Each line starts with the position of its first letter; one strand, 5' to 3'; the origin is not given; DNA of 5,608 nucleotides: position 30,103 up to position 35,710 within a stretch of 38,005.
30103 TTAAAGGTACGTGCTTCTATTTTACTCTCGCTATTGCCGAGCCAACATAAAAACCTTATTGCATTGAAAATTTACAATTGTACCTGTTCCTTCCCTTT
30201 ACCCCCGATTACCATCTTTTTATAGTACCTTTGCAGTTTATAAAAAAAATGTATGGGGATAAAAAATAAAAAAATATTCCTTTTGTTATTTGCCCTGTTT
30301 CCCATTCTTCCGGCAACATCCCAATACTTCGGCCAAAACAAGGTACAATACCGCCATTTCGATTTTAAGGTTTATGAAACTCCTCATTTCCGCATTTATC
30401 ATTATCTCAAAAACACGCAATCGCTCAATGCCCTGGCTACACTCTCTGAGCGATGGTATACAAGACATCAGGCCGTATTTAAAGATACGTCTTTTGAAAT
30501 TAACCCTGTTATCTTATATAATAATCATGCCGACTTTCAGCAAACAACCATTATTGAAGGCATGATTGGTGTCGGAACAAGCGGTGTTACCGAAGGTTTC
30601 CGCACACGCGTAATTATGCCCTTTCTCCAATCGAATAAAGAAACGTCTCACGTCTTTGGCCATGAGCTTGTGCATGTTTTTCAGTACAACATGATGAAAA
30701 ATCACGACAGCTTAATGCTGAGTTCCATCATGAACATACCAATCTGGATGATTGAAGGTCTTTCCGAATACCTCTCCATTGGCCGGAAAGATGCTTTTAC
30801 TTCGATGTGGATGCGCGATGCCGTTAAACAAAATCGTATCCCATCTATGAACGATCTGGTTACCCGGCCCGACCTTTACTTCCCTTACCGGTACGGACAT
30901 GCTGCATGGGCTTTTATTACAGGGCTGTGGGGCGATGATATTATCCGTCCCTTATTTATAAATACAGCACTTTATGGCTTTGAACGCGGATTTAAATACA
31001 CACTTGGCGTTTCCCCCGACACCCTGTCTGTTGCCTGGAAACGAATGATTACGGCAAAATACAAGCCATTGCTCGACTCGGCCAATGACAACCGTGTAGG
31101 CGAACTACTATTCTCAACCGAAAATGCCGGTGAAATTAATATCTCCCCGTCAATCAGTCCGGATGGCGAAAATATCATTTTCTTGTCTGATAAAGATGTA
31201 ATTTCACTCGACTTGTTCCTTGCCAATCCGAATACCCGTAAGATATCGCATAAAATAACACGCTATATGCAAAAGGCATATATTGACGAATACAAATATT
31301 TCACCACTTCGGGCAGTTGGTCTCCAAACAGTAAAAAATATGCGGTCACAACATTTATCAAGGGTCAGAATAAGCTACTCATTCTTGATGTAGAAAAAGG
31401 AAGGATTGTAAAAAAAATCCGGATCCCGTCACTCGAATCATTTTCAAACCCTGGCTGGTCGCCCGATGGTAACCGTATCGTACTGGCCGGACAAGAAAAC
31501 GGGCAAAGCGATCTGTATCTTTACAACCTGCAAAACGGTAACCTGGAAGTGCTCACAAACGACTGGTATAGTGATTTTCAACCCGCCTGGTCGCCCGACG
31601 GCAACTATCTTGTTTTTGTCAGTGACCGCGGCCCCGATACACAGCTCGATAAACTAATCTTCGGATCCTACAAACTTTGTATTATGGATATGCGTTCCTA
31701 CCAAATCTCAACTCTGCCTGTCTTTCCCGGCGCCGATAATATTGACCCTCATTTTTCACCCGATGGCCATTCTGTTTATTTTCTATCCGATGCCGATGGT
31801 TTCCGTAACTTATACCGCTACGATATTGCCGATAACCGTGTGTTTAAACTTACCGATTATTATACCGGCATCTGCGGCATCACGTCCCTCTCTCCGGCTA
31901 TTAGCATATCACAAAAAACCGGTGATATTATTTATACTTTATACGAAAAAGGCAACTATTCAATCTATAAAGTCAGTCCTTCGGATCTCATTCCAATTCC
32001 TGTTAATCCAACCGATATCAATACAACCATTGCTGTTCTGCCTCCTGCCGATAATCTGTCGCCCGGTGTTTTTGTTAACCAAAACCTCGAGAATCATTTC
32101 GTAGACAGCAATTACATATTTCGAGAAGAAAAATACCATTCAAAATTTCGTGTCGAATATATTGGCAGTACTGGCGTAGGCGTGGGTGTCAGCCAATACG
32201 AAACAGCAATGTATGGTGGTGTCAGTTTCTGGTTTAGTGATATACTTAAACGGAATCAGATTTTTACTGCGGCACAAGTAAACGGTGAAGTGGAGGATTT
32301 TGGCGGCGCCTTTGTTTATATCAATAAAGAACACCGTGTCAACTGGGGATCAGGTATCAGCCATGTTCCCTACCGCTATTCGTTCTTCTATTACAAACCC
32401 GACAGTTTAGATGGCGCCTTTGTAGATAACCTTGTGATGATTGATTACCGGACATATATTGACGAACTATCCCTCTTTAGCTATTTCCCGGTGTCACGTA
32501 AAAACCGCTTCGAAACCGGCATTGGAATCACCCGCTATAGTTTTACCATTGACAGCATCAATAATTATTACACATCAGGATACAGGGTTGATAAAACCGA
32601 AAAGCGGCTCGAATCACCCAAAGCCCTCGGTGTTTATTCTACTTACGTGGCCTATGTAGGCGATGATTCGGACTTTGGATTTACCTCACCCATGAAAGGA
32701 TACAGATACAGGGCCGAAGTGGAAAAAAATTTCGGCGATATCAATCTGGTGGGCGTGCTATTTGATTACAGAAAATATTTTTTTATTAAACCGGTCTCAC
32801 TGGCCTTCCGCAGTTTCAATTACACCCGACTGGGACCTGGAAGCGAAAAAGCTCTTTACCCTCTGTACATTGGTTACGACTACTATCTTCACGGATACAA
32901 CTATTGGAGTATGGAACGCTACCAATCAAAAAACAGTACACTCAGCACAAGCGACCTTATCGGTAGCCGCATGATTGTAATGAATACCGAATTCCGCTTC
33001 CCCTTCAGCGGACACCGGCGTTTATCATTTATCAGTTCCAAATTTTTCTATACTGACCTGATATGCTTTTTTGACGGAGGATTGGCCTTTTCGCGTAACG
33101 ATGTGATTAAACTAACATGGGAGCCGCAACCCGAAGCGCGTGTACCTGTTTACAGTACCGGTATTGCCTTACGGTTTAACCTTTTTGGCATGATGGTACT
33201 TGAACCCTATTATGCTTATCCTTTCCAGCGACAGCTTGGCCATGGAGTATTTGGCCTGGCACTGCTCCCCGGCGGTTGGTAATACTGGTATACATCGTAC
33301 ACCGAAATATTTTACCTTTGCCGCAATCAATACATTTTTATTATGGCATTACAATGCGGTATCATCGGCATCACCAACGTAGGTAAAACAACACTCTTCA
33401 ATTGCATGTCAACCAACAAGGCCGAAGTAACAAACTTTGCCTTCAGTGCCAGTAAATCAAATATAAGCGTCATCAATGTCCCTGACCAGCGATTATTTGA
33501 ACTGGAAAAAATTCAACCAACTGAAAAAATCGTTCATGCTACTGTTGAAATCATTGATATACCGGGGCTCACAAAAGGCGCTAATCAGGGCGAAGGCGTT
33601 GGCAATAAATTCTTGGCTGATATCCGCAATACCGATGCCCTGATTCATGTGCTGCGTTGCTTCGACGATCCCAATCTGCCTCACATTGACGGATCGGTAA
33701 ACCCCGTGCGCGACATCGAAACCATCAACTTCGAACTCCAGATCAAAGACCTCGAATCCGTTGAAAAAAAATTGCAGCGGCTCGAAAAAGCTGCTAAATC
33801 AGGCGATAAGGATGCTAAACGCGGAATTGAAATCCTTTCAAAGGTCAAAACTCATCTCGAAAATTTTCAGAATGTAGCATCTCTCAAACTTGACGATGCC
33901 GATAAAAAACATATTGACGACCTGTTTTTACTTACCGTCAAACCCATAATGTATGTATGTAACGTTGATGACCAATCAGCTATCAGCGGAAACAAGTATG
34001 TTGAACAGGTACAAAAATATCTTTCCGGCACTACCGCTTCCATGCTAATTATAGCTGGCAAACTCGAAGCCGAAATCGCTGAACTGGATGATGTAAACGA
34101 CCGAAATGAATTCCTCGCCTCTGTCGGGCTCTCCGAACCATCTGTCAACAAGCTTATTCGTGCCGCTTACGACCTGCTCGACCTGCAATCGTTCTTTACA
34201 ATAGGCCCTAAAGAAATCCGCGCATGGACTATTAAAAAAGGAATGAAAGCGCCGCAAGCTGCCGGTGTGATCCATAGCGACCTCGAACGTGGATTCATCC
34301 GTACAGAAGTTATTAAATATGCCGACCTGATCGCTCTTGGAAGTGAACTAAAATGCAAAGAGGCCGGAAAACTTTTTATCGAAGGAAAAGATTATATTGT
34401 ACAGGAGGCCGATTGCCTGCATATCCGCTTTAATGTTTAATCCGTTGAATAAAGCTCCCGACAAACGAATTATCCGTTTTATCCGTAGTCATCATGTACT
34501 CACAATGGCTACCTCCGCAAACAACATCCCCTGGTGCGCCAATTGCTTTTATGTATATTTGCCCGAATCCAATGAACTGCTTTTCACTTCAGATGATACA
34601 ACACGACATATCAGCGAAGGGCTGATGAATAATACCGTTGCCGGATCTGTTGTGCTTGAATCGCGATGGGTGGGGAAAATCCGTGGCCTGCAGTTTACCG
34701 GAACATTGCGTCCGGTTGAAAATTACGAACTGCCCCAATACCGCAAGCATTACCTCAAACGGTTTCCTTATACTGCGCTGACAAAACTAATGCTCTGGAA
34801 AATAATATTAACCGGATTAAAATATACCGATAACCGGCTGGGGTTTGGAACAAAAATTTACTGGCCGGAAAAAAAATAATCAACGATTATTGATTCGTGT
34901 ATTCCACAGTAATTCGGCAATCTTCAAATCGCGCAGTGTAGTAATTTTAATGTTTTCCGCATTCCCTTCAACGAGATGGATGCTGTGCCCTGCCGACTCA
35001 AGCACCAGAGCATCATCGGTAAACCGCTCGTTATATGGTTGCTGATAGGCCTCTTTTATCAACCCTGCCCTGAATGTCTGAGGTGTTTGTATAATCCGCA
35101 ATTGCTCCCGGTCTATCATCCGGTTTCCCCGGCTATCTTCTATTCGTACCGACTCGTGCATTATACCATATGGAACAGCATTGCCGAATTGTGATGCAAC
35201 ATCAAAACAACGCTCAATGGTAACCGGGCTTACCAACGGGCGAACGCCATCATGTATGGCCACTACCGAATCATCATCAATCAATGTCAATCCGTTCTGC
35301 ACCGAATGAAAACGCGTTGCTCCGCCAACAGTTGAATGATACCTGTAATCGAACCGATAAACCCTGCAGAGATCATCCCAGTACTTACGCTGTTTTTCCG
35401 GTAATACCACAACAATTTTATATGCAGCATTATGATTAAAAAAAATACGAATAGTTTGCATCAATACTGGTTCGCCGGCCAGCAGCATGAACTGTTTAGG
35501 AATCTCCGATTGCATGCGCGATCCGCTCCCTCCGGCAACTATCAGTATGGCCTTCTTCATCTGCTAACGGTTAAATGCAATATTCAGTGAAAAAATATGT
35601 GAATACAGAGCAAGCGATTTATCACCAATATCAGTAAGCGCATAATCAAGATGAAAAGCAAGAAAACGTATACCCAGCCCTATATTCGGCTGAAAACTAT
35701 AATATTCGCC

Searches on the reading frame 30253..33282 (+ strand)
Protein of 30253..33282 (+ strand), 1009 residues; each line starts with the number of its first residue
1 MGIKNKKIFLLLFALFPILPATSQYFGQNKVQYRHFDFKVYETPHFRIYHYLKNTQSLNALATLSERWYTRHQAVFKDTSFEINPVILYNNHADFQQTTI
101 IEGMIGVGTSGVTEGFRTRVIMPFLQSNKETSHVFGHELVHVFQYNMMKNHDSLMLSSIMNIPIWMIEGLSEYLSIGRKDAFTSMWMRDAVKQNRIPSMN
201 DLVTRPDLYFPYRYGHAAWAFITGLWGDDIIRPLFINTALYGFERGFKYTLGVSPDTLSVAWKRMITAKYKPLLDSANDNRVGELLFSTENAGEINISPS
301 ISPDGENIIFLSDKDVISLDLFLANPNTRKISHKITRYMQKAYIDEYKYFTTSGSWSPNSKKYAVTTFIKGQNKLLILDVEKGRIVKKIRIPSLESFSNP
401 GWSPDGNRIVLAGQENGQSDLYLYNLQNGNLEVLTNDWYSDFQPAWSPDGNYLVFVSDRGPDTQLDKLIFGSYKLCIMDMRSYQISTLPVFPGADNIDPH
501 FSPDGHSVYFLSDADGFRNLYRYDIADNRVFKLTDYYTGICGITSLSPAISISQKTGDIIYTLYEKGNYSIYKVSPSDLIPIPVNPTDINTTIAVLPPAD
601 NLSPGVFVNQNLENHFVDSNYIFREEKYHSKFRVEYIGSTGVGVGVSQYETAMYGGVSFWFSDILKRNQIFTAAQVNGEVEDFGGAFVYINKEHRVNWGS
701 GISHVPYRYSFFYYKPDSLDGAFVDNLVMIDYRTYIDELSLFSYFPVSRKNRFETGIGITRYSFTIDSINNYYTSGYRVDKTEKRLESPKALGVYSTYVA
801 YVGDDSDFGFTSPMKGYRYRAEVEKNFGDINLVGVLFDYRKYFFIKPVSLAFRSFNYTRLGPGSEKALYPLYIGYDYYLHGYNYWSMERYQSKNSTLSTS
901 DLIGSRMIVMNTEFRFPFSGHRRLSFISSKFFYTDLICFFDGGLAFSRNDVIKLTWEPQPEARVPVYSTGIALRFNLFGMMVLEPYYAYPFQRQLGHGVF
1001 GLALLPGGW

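Call 35: search_protein_families(library=pfam, proteins=[window:30253-33282:+])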
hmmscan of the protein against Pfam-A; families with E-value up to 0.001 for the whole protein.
window:30253-33282:+ (1009 aa): 4 families
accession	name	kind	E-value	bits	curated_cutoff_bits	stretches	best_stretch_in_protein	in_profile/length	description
PF07676.18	PD40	-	4.6e-24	84.2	20.9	2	433-466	3-35/38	WD40-like Beta Propeller Repeat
PF00930.27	DPPIV_N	-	1.6e-07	30.8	22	0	413-458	17-62/354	Dipeptidyl peptidase IV (DPP IV) N-terminal region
PF25174.1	Beta-prop_THOC3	-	8.5e-06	25.4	305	0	355-460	53-151/272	THOC3 beta-propeller domain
PF08662.17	eIF2A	-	0.00079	19.8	20.5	0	355-454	66-159/194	Eukaryotic translation initiation factor eIF2A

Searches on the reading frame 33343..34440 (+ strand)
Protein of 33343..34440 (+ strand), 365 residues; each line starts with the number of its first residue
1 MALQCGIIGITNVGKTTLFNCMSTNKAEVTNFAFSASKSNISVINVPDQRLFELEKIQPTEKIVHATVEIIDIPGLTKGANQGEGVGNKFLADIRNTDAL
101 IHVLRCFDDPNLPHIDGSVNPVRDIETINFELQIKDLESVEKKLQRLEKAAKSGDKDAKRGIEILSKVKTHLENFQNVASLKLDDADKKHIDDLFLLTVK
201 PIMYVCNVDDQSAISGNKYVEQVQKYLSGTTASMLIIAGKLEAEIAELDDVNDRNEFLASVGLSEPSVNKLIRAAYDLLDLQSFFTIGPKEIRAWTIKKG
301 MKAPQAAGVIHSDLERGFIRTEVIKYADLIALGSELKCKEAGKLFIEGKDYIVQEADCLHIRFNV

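Call 35: search_protein_families(library=pfam, proteins=[window:33343-34440:+])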
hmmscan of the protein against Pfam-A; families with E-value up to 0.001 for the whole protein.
window:33343-34440:+ (365 aa): 3 families
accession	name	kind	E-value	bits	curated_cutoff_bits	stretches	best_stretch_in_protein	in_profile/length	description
PF06071.19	YchF-GTPase_C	-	7.3e-37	125.8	27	1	281-364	1-84/84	Protein of unknown function (DUF933)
PF01926.29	MMR_HSR1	-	3.2e-16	59.9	21.9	1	5-110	2-86/113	50S ribosome-binding GTPase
PF02421.24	FeoB_N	-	1.4e-05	25.1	27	1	5-35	3-33/156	Ferrous iron transport protein B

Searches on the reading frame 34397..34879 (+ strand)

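Call 35: search_protein_families(library=pfam, proteins=[window:34397-34879:+])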
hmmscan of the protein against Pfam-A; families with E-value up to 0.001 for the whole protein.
window:34397-34879:+ (160 aa): 1 family
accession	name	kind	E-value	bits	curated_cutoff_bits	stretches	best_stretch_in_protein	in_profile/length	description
PF01243.27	PNPOx_N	-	0.00013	22.8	28.1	1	24-119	4-93/120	Pyridoxamine 5'-phosphate oxidase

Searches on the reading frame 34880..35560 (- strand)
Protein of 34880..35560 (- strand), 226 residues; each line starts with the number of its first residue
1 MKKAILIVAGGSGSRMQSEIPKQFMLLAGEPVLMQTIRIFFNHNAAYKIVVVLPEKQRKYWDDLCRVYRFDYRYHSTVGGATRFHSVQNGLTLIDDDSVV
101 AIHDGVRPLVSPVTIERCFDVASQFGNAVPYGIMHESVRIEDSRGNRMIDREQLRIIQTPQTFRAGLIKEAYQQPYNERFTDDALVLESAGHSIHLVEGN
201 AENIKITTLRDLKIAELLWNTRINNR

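Call 35: search_protein_families(library=pfam, proteins=[window:34880-35560:-])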
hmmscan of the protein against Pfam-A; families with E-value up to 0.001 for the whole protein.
window:34880-35560:- (226 aa): 2 families
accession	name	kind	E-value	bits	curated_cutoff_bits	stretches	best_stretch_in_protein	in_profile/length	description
PF01128.25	IspD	-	7.2e-47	160.4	27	1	5-218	3-218/221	2-C-methyl-D-erythritol 4-phosphate cytidylyltransferase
PF12804.13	NTP_transf_3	-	2.2e-08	34.9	27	1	6-127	2-116/160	MobA-like NTP transferase domain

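Call 51: find_encoding_contigs(protein=window:34880-35560:-, flank=10000, max_places=6)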
Protein window:34880-35560:- (226 aa): 7 contigs read that carry it; 2 places shown.
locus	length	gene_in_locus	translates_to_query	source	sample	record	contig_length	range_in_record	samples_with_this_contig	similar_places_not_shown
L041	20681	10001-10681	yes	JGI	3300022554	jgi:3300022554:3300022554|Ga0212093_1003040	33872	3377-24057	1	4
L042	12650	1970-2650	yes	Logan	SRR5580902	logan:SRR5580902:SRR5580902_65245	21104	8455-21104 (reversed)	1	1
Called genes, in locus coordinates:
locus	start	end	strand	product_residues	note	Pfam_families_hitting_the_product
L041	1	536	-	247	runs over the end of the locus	PF00072:Response_reg, PF04397:LytTR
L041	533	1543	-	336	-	PF06580:His_kinase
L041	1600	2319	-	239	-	PF18917:LiaI-LiaF-like_TM1 (weak), PF22570:LiaF-TM, PF09922:LiaF-like_C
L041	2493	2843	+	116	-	PF13683:rve_3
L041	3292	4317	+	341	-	PF13385:Laminin_G_3, PF18962:Por_Secre_tail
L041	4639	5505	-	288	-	PF16881:LIAS_N (weak), PF04055:Radical_SAM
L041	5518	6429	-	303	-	PF00149:Metallophos, PF12850:Metallophos_2 (faint)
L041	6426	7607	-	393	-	PF00202:Aminotran_3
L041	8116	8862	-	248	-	PF01066:CDP-OH_P_transf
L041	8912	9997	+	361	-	PF19572:PorV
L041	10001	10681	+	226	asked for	PF01128:IspD, PF12804:NTP_transf_3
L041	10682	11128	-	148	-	-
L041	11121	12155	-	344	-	PF01926:MMR_HSR1 (weak), PF06071:YchF-GTPase_C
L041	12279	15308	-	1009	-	PF25174:Beta-prop_THOC3 (faint), PF00930:DPPIV_N (faint), PF26550:Tricorn_2nd, PF26549:Tricorn_N, PF07676:PD40, PF26549:Tricorn_N (weak)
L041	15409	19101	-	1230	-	PF23748:Beta-prop_LRRK2 (faint), PF07494:Reg_prop (faint), PF08450:SGL (faint), PF07495:Y_Y_Y, PF08448:PAS_4, PF13426:PAS_9 (weak), PF00512:HisKA, PF02518:HATPase_c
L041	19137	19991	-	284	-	PF01040:UbiA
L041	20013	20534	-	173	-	PF01661:Macro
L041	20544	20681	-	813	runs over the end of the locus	PF01588:tRNA_bind, PF03483:B3_4, PF03484:B5, PF17759:tRNA_synthFbeta, PF03147:FDX-ACB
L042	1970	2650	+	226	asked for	PF01128:IspD, PF12804:NTP_transf_3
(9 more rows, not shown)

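Call 54: search_protein_families(library=pfam, proteins=[L041:2493-2843:+], max_evalue=0.01)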
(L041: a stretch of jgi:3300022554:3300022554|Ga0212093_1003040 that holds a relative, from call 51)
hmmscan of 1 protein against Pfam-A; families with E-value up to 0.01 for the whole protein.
L041:2493-2843:+ (116 aa): 2 families
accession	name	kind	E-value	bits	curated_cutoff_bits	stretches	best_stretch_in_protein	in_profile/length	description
PF13683.12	rve_3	-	3.9e-20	71.8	26.5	1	26-91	2-67/67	Integrase core domain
PF13333.12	rve_2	-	0.0011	19.5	22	1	48-94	5-51/56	Integrase core domain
